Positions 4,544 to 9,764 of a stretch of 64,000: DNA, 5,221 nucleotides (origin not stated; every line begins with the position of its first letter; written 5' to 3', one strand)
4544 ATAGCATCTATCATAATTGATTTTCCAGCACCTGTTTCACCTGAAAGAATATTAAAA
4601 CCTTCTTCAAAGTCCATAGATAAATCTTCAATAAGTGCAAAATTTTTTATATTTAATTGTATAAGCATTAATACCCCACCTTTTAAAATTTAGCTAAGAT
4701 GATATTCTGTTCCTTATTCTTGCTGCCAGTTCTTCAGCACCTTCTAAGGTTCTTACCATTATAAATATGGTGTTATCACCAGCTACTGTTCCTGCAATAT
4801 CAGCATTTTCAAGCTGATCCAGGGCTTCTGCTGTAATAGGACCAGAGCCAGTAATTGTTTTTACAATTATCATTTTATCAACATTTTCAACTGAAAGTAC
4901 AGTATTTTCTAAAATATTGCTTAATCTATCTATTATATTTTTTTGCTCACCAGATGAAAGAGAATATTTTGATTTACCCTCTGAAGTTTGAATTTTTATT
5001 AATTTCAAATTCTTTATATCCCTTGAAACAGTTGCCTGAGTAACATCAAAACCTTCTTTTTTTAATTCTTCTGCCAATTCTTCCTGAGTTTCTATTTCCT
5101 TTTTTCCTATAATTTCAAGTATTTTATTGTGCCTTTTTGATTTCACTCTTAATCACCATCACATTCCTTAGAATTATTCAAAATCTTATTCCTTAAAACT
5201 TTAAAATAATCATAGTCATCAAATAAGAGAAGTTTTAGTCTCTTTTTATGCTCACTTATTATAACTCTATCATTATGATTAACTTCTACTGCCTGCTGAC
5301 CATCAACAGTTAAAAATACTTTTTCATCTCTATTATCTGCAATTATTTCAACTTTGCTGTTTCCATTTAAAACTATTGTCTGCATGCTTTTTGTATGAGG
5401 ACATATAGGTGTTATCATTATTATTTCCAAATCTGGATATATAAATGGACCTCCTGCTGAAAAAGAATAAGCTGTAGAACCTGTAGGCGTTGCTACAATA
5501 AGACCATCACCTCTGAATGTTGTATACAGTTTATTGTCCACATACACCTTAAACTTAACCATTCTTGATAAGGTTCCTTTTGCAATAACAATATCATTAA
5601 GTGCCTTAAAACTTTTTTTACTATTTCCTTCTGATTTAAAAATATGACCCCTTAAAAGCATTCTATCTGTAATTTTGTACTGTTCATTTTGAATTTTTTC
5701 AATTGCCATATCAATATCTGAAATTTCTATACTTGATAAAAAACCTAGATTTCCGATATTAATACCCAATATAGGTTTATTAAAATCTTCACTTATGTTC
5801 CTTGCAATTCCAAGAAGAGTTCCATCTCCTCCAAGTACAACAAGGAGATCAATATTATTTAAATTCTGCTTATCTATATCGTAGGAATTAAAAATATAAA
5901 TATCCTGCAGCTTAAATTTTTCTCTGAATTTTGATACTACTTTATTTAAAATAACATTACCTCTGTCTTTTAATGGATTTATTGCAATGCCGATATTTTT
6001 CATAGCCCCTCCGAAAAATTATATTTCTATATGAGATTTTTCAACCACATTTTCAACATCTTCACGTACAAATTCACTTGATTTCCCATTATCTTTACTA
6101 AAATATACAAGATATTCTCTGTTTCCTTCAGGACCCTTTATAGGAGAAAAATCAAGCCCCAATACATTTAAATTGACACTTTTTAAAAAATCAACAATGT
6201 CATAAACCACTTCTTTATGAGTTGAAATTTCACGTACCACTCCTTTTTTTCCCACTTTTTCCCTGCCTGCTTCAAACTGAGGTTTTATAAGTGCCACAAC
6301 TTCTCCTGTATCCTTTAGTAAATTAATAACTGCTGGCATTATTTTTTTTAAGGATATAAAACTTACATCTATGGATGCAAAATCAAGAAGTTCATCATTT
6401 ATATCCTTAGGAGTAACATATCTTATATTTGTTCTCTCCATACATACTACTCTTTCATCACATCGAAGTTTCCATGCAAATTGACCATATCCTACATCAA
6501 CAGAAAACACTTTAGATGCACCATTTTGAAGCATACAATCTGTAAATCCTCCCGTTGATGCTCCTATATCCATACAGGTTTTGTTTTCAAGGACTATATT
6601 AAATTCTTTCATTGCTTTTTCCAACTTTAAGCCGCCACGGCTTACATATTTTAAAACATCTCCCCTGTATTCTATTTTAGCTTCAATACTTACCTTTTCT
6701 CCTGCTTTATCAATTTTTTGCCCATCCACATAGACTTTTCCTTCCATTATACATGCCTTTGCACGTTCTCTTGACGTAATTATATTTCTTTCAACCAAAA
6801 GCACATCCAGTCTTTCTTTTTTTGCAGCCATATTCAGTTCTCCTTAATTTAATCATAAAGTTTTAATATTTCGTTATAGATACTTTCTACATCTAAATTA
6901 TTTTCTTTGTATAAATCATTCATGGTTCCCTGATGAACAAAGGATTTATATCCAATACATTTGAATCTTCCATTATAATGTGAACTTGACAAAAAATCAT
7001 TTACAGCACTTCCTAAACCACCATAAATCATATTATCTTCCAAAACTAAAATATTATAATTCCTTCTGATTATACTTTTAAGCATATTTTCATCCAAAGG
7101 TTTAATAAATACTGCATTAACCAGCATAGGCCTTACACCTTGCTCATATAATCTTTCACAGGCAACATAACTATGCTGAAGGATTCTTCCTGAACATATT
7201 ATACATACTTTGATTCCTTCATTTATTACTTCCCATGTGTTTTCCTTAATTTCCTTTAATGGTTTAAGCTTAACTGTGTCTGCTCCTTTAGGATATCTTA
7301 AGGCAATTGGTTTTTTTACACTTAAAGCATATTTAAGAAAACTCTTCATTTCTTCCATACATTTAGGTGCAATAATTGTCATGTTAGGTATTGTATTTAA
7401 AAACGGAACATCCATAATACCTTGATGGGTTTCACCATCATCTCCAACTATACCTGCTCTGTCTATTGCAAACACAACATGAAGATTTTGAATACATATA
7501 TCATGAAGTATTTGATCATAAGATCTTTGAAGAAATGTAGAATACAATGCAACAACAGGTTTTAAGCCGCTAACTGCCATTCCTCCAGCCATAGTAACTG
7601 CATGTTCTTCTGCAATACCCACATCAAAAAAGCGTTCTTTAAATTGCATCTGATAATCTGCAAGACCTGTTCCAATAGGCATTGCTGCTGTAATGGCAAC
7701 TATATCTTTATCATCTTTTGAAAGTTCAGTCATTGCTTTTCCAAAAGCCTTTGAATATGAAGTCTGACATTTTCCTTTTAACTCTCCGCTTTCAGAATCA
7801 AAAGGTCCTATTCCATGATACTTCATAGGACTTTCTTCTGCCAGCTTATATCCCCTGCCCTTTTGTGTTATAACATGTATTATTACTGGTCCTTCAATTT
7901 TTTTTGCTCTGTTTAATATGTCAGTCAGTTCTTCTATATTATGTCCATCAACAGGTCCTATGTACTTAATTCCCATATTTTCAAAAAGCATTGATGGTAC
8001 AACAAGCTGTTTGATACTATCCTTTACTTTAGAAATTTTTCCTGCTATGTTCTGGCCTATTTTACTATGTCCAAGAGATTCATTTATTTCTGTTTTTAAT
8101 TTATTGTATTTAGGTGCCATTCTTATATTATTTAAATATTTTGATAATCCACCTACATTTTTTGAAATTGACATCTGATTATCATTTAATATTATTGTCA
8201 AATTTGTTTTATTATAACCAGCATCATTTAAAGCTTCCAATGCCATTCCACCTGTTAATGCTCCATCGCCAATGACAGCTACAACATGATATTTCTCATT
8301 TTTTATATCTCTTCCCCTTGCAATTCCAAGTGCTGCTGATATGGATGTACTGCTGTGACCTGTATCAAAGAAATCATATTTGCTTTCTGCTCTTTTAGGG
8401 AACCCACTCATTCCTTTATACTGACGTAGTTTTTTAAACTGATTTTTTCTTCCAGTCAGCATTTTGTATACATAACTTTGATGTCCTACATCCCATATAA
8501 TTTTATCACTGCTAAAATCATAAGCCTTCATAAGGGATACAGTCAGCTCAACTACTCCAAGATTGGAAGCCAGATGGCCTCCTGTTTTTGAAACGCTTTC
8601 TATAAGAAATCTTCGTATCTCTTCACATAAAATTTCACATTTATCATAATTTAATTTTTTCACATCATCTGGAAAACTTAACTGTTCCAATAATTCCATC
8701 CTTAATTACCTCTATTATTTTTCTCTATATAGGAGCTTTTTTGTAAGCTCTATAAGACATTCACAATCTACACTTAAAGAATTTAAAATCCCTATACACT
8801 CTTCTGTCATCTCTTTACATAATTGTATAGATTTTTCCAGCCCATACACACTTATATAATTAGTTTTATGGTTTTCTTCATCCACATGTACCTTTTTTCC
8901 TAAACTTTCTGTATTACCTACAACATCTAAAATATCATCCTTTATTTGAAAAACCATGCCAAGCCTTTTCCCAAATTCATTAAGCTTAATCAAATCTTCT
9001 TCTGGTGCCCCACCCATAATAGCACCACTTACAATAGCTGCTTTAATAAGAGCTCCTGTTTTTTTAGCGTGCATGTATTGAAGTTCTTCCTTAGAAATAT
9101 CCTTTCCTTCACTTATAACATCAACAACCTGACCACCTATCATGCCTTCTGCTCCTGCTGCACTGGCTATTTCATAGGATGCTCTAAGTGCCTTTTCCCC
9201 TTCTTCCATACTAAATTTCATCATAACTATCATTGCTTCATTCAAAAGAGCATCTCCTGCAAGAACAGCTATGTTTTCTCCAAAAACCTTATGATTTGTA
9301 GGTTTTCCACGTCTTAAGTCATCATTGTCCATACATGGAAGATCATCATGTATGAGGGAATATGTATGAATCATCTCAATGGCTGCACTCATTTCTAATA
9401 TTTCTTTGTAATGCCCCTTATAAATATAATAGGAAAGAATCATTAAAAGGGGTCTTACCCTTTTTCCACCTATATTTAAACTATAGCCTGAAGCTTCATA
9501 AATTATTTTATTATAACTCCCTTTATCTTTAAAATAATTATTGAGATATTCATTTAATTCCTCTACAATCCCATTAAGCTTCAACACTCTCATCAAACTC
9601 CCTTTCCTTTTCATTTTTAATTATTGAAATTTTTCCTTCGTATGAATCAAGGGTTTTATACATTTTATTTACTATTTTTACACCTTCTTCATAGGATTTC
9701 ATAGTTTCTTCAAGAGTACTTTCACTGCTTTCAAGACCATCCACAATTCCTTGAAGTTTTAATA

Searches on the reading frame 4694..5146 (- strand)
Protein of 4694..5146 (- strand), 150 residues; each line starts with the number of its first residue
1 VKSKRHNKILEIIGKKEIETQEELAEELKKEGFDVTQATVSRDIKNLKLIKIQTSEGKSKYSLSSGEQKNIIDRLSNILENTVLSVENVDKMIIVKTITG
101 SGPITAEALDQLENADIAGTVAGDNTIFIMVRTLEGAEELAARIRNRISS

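Call 40: search_protein_families(library=pfam, proteins=[window:4694-5146:-], max_evalue=0.00001)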
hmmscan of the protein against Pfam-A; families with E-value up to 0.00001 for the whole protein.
window:4694-5146:- (150 aa): 2 families
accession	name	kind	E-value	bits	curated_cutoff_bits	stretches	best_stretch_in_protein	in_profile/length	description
PF01316.27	Arg_repressor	-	1.1e-24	86.4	27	1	2-65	3-66/70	Arginine repressor, DNA binding domain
PF02863.23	Arg_repressor_C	-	1.1e-20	73.7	25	1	79-145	1-67/68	Arginine repressor, C-terminal domain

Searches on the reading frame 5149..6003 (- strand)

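Call 40: search_protein_families(library=pfam, proteins=[window:5149-6003:-], max_evalue=0.00001)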
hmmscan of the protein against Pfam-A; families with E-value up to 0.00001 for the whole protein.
window:5149-6003:- (284 aa): 2 families
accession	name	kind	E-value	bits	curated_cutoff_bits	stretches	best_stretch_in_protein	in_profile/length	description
PF20143.4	NAD_kinase_C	-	3.7e-37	127.3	23.7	1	135-258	1-123/126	ATP-NAD kinase C-terminal domain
PF01513.26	NAD_kinase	-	1.2e-15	58.4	25.5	1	23-109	45-130/130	ATP-NAD kinase N-terminal domain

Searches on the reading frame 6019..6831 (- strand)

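Call 40: search_protein_families(library=pfam, proteins=[window:6019-6831:-], max_evalue=0.00001)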
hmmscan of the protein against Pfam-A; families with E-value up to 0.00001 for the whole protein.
window:6019-6831:- (270 aa): 2 families
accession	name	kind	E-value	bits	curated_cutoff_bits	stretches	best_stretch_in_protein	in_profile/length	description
PF01728.25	FtsJ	-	7e-45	153.6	24.1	1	62-245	1-180/181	FtsJ-like methyltransferase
PF01479.30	S4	-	1.4e-09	37.9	22.8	1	6-50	1-45/48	S4 domain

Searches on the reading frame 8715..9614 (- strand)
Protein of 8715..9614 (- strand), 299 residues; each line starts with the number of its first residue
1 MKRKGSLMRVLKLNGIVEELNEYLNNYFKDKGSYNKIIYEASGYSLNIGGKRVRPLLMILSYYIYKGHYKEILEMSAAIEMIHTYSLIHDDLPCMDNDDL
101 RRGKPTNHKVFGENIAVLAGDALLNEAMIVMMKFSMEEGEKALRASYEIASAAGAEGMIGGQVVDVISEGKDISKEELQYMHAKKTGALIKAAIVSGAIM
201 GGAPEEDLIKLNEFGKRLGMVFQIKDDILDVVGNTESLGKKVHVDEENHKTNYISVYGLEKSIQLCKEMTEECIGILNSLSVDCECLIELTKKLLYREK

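Call 40: search_protein_families(library=pfam, proteins=[window:8715-9614:-], max_evalue=0.00001)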
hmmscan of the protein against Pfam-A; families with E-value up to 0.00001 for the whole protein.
window:8715-9614:- (299 aa): 1 family
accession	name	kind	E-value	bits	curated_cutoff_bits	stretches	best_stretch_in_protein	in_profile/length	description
PF00348.22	polyprenyl_synt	-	4.2e-58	197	27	1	36-274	2-234/251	Polyprenyl synthetase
